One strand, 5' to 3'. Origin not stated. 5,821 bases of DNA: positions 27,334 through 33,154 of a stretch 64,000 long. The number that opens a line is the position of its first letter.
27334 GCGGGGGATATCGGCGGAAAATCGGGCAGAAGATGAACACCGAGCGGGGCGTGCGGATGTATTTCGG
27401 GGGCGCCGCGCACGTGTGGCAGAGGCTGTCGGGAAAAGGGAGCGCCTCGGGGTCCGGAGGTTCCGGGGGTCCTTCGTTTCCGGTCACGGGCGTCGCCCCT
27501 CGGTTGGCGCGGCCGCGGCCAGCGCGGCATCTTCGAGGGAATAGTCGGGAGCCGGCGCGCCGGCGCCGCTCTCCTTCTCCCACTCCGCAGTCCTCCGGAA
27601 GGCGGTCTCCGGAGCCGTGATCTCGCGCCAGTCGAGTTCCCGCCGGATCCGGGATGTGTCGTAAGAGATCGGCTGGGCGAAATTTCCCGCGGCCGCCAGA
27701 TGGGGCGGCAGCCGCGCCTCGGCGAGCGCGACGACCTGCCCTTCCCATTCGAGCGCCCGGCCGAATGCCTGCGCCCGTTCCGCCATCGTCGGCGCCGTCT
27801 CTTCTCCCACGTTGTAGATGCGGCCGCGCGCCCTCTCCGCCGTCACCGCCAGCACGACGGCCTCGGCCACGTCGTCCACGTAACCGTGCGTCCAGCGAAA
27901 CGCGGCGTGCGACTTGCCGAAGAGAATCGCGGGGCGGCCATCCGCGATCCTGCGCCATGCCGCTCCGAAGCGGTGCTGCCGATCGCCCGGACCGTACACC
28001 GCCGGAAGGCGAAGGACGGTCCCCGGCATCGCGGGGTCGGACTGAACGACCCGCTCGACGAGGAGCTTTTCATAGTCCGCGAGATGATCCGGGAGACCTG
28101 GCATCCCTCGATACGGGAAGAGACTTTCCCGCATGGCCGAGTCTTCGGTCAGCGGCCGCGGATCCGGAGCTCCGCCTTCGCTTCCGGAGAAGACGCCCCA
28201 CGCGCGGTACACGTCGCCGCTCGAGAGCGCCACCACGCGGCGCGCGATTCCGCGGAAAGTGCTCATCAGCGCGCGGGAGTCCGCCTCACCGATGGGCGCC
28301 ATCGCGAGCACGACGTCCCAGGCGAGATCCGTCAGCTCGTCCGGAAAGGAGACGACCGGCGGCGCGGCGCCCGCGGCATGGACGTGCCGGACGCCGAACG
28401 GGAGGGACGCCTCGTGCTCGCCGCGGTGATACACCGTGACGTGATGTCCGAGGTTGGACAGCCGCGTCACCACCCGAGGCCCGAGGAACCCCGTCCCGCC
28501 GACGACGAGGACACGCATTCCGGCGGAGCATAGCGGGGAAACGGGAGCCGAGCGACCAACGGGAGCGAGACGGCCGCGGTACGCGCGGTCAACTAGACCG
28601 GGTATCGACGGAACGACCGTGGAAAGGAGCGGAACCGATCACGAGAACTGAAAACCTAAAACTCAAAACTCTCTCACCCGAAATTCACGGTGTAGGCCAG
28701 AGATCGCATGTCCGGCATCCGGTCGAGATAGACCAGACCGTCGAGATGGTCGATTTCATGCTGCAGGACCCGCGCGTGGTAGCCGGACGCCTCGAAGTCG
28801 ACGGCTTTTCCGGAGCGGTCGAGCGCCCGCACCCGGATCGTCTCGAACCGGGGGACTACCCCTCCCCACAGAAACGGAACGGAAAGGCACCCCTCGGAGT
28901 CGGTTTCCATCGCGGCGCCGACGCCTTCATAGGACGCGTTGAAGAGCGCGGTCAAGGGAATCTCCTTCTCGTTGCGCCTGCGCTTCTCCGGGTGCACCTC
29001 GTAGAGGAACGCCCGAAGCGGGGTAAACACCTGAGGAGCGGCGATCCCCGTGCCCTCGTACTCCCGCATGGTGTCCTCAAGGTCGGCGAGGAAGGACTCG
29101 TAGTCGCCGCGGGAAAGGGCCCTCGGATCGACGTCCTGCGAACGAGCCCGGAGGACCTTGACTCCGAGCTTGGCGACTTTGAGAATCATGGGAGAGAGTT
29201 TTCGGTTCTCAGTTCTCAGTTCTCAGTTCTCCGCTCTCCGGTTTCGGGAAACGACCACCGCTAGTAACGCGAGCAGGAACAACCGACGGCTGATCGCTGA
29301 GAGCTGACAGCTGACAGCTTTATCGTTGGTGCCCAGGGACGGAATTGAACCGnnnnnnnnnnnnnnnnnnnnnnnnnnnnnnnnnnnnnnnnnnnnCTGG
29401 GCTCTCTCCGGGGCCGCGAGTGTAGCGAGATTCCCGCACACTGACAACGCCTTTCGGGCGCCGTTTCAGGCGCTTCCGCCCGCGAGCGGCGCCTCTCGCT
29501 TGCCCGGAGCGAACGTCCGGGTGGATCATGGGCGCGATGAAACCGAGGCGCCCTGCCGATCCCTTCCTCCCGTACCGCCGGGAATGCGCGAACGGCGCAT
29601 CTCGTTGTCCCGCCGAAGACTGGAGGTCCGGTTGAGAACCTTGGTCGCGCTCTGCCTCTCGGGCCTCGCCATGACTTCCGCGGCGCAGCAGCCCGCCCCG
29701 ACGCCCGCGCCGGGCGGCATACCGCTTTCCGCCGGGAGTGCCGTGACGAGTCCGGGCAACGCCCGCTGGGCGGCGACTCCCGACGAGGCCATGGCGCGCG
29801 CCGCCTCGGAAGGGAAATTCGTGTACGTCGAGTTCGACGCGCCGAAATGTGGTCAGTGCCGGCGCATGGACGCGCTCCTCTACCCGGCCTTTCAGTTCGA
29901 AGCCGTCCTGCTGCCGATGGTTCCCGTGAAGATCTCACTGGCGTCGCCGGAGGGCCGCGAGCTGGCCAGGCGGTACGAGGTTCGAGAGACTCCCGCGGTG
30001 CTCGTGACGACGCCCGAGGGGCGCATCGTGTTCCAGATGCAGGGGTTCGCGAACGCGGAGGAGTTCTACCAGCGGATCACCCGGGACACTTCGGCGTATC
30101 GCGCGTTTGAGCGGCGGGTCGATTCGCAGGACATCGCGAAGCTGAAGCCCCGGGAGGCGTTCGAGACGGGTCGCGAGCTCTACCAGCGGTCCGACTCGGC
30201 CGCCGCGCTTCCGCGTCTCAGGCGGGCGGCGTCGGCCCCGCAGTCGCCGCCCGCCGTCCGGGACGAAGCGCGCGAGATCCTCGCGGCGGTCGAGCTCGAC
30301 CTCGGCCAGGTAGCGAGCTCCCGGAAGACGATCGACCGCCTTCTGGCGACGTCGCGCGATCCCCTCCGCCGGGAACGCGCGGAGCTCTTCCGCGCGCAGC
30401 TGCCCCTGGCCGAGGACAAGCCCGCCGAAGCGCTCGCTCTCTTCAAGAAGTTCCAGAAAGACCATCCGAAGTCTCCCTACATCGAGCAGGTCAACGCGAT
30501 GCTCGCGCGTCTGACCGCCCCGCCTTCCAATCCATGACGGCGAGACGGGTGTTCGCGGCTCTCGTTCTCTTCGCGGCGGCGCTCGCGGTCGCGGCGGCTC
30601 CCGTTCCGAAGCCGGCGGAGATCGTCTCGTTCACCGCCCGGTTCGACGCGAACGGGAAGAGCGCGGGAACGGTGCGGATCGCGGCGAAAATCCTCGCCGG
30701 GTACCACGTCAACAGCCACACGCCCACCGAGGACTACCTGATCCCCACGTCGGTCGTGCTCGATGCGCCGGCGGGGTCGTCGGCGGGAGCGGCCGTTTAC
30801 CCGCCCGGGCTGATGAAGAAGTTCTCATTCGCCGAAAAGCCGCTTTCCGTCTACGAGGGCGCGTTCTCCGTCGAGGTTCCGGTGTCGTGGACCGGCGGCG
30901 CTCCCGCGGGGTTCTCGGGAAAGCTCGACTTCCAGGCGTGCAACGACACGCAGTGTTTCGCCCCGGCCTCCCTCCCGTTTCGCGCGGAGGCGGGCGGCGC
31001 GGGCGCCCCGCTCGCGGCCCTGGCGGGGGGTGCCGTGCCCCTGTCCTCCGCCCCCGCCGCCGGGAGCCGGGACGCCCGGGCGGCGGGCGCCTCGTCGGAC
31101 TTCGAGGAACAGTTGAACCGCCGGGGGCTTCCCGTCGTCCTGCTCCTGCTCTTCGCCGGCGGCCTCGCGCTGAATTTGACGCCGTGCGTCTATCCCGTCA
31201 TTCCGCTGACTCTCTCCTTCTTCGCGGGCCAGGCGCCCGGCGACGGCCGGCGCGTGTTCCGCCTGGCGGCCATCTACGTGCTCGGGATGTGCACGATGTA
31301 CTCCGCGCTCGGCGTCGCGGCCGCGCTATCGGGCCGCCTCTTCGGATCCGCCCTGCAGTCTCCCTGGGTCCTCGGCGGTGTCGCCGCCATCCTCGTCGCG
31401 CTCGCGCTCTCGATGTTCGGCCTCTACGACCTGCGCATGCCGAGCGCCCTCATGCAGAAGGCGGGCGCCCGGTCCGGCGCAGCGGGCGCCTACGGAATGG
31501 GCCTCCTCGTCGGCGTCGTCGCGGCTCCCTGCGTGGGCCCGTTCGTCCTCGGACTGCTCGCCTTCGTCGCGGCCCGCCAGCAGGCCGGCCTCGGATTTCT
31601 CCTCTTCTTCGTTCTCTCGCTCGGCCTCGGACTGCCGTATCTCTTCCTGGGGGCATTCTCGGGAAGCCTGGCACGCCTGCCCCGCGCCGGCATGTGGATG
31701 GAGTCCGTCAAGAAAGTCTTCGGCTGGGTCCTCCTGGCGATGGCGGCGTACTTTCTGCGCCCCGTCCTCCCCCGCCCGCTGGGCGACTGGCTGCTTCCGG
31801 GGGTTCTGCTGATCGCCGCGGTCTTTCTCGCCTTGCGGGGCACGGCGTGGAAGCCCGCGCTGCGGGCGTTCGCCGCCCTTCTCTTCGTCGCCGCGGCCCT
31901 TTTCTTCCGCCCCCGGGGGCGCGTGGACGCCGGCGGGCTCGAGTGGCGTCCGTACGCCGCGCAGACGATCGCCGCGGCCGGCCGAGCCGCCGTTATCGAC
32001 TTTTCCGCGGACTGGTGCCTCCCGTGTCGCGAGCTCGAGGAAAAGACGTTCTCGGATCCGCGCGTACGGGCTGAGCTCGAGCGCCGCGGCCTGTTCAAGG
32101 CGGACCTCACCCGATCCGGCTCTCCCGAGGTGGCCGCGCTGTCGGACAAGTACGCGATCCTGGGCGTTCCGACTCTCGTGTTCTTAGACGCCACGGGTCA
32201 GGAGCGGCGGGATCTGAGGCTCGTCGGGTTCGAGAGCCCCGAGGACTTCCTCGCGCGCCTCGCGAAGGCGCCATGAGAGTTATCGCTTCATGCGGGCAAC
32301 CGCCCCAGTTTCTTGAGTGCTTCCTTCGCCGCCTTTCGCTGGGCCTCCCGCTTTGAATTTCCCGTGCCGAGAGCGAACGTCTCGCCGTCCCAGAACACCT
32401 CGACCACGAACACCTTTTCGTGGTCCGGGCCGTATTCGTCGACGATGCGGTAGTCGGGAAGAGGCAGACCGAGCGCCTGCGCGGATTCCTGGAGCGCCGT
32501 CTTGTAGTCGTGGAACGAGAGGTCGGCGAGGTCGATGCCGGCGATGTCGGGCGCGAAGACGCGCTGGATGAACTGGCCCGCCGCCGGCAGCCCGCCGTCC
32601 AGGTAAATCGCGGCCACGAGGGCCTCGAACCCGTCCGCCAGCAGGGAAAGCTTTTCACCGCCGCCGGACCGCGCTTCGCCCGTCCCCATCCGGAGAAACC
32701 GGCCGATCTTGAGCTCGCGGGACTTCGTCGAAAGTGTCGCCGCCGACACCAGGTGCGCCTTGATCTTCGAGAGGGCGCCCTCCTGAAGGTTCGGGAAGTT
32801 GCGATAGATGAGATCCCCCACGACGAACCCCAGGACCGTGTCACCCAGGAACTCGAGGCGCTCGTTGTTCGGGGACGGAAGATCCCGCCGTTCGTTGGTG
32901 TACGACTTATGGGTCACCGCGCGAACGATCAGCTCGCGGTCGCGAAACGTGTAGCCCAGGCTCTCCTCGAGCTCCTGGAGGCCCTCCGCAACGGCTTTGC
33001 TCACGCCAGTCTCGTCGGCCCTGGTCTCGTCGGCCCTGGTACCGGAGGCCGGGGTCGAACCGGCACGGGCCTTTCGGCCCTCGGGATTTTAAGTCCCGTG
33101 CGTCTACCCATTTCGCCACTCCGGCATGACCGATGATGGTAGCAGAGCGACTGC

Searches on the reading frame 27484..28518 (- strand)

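Call 84: search_protein_families(library=pfam, proteins=[window:27484-28518:-], max_evalue=0.0001)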
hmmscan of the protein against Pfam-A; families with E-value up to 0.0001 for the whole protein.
window:27484-28518:- (344 aa): 3 families
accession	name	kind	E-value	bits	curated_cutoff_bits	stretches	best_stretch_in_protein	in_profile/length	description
PF01370.27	Epimerase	-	8.2e-17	61.9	20.9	1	151-238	146-240/240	NAD dependent epimerase/dehydratase family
PF16363.11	GDP_Man_Dehyd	-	1.5e-05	25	27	0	189-305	202-327/332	GDP-mannose 4,6 dehydratase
PF01073.25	3Beta_HSD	-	3.1e-05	23.6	22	0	164-227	171-231/280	3-beta hydroxysteroid dehydrogenase/isomerase family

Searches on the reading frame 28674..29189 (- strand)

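Call 84: search_protein_families(library=pfam, proteins=[window:28674-29189:-], max_evalue=0.0001)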
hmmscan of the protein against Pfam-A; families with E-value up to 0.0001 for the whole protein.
window:28674-29189:- (171 aa): 1 family
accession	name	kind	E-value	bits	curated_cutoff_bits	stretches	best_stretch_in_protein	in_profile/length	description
PF01327.26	Pep_deformylase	-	1.1e-39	136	22.8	1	3-161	2-153/156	Polypeptide deformylase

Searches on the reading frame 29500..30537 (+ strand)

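Call 85: search_protein_families(library=pfam, proteins=[window:29500-30537:+], max_evalue=0.0001)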
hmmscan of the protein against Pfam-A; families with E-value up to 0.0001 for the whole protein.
window:29500-30537:+ (345 aa): 3 families
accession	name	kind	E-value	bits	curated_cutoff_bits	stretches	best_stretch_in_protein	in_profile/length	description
PF13098.12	Thioredoxin_2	-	2.2e-08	34.8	27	1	101-192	1-103/104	Thioredoxin-like domain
PF00085.26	Thioredoxin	-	2.4e-05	24.7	23.5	1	103-194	16-102/103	Thioredoxin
PF13899.12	Thioredoxin_7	-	2.7e-05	24.6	27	1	90-171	2-82/83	Thioredoxin-like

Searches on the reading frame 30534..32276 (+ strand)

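Call 85: search_protein_families(library=pfam, proteins=[window:30534-32276:+], max_evalue=0.0001)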
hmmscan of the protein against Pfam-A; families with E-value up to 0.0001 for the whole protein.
window:30534-32276:+ (580 aa): 6 families
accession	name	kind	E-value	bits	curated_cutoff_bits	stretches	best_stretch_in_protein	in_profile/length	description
PF02683.22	DsbD_TM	-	1.3e-52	178.7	27.1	1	201-412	3-219/219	Cytochrome C biogenesis protein transmembrane domain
PF13098.12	Thioredoxin_2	-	1.9e-10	41.5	27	1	481-576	3-104/104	Thioredoxin-like domain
PF11412.14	DsbD_N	-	4.5e-08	33.6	25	1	36-145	12-111/119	Thiol:disulfide interchange protein DsbD, N-terminal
PF13899.12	Thioredoxin_7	-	2.8e-07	31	27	1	475-553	9-83/83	Thioredoxin-like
PF13386.12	DsbD_2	-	1.8e-05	25.1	24.9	1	207-403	3-196/199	Cytochrome C biogenesis protein transmembrane region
PF00085.26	Thioredoxin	-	3.8e-05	24.1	23.5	1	478-553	13-81/103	Thioredoxin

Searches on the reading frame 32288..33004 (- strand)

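Call 85: search_protein_families(library=pfam, proteins=[window:32288-33004:-], max_evalue=0.0001)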
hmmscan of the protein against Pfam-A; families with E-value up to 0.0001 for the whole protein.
window:32288-33004:- (238 aa): 3 families
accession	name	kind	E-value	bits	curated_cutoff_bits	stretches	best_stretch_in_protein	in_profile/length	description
PF14622.11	Ribonucleas_3_3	-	2.9e-34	118.4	35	1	22-152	1-126/128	Ribonuclease-III-like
PF00636.31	Ribonuclease_3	-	1.9e-23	83.6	27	1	48-138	1-102/102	Ribonuclease III domain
PF00035.32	dsrm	-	4.1e-17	63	23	1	167-233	1-66/66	Double-stranded RNA binding motif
